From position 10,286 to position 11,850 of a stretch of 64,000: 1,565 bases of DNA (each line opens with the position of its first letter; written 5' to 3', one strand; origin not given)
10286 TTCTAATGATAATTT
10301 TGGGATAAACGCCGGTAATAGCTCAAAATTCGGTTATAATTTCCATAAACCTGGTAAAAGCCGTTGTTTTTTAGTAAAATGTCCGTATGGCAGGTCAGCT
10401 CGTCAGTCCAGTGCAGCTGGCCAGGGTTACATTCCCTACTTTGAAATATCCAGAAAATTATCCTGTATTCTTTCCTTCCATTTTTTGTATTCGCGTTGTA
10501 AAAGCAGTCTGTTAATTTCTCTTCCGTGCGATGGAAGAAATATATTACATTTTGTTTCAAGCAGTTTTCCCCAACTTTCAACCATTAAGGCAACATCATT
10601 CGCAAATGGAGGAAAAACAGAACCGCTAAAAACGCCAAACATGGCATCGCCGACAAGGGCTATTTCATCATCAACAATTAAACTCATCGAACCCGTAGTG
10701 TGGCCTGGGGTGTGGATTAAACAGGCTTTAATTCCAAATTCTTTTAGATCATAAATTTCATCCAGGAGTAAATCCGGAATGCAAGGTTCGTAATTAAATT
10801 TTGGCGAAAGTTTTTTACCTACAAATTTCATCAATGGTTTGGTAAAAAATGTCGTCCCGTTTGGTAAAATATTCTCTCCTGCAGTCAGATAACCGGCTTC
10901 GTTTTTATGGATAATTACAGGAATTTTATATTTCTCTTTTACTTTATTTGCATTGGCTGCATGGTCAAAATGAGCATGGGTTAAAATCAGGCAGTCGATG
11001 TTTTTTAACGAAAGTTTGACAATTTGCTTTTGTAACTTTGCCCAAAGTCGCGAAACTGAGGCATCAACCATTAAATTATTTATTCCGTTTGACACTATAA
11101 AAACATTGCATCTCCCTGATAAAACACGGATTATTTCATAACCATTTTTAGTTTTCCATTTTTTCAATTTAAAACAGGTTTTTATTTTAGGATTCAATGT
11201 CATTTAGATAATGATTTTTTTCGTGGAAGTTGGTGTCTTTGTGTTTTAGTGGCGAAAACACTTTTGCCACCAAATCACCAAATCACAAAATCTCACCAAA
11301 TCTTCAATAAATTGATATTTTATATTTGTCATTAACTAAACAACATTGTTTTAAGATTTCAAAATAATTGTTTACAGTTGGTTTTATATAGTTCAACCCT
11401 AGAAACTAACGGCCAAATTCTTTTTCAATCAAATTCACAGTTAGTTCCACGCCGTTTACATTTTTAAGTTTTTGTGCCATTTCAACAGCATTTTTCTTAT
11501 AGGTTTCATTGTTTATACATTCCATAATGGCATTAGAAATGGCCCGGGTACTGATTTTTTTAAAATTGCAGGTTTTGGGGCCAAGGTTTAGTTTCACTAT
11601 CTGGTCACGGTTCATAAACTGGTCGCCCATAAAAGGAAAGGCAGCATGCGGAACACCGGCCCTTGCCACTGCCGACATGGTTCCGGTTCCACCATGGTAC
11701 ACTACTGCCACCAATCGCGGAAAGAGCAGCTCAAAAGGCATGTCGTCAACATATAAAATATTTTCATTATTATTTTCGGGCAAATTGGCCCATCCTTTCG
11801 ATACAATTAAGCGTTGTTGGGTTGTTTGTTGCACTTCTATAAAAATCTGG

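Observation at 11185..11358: MITE copy B supplies the only available ATG of the MBL-fold hydrolase ORF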

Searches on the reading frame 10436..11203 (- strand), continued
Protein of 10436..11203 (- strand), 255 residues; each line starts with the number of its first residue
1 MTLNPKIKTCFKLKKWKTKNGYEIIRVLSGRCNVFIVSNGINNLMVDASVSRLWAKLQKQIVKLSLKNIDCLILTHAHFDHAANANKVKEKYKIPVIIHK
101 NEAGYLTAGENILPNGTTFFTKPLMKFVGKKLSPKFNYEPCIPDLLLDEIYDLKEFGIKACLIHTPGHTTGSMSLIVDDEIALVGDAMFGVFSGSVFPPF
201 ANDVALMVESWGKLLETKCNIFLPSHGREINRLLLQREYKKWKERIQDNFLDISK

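Call 58: search_protein_families(library=ncbifam, proteins=[window:10439-11203:-], max_evalue=0.001)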
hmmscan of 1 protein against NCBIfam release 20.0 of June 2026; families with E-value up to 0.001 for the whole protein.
window:10439-11203:- (255 aa): 22 families
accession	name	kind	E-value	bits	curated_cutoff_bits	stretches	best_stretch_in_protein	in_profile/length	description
NF033105.1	bla_subclass_B3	equivalog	3.1e-11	43.1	240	1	36-232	27-218/257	subclass B3 metallo-beta-lactamase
NF012229.1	bla_class_B_core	domain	6.3e-11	42.6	100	1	35-177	18-138/139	metallo-beta-lactamase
TIGR03413.1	GSH_gloB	equivalog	6.4e-10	38.8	200.8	1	42-105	21-78/248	hydroxyacylglutathione hydrolase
NF000454.2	blaCPS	exception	1.7e-08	34.4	620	1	37-178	57-185/290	CPS family subclass B3 metallo-beta-lactamase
NF000455.2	blaESP-1_fam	exception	5.8e-08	32.6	600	1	37-178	57-185/290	ESP-1 family subclass B3 metallo-beta-lactamase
NF000458.2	blaPEDO-2_fam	exception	1.1e-07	31.6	550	1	43-179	63-186/285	PEDO-2 family subclass B3 metallo-beta-lactamase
NF000457.2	blaPEDO-1_fam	exception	2.4e-07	30.5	550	1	35-177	55-184/286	PEDO-1 family subclass B3 metallo-beta-lactamase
NF041804.1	MBL_fold_SolJ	exception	4.4e-07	29.3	350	1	60-104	45-89/224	solanimycin biosynthesis MBL-fold hydrolase SolJ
NF012101.1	blaGOB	exception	4.5e-07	29.5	560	1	41-178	61-185/290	GOB family subclass B3 metallo-beta-lactamase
NF000216.2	blaFEZ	exception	1.1e-05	24.8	600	1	42-106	58-120/282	FEZ family subclass B3 metallo-beta-lactamase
NF033185.1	B3_Acin_new2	exception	1.1e-05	24.7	625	1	34-175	53-184/285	putative subclass B3 metallo-beta-lactamase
NF033184.1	B3_Acin_new1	exception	1.7e-05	24.1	580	1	33-196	50-203/283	putative subclass B3 metallo-beta-lactamase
NF000427.2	blaCAU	exception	1.8e-05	24.2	500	1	35-116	29-113/262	CAU/MBL1b family subclass B3 metallo-beta-lactamase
NF045699.1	AHLLactAiiA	equivalog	3.2e-05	23.2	375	0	64-104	91-128/251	quorum-quenching N-acyl homoserine lactonase AiiA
NF047919.1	lactonase_YtnP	equivalog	5.7e-05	22.5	425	1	55-91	88-122/274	YtnP family quorum-quenching lactonase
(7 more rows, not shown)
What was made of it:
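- On Class B beta-lactamase: All 22 hits are far below their cutoffs (call 58).
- Closest known: IS-mediated activation of cfiA and other genes in Bacteroides fragilis. Different: The gene scores far below every NCBIfam beta-lactamase cutoff (43 bits against 240 for subclass B3, call 58).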

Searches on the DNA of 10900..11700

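Call 18: search_rna_families(source=window, start=10900, end=11700, threshold=evalue, max_evalue=1)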
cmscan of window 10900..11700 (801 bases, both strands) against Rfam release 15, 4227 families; matches with E-value up to 1: 0.
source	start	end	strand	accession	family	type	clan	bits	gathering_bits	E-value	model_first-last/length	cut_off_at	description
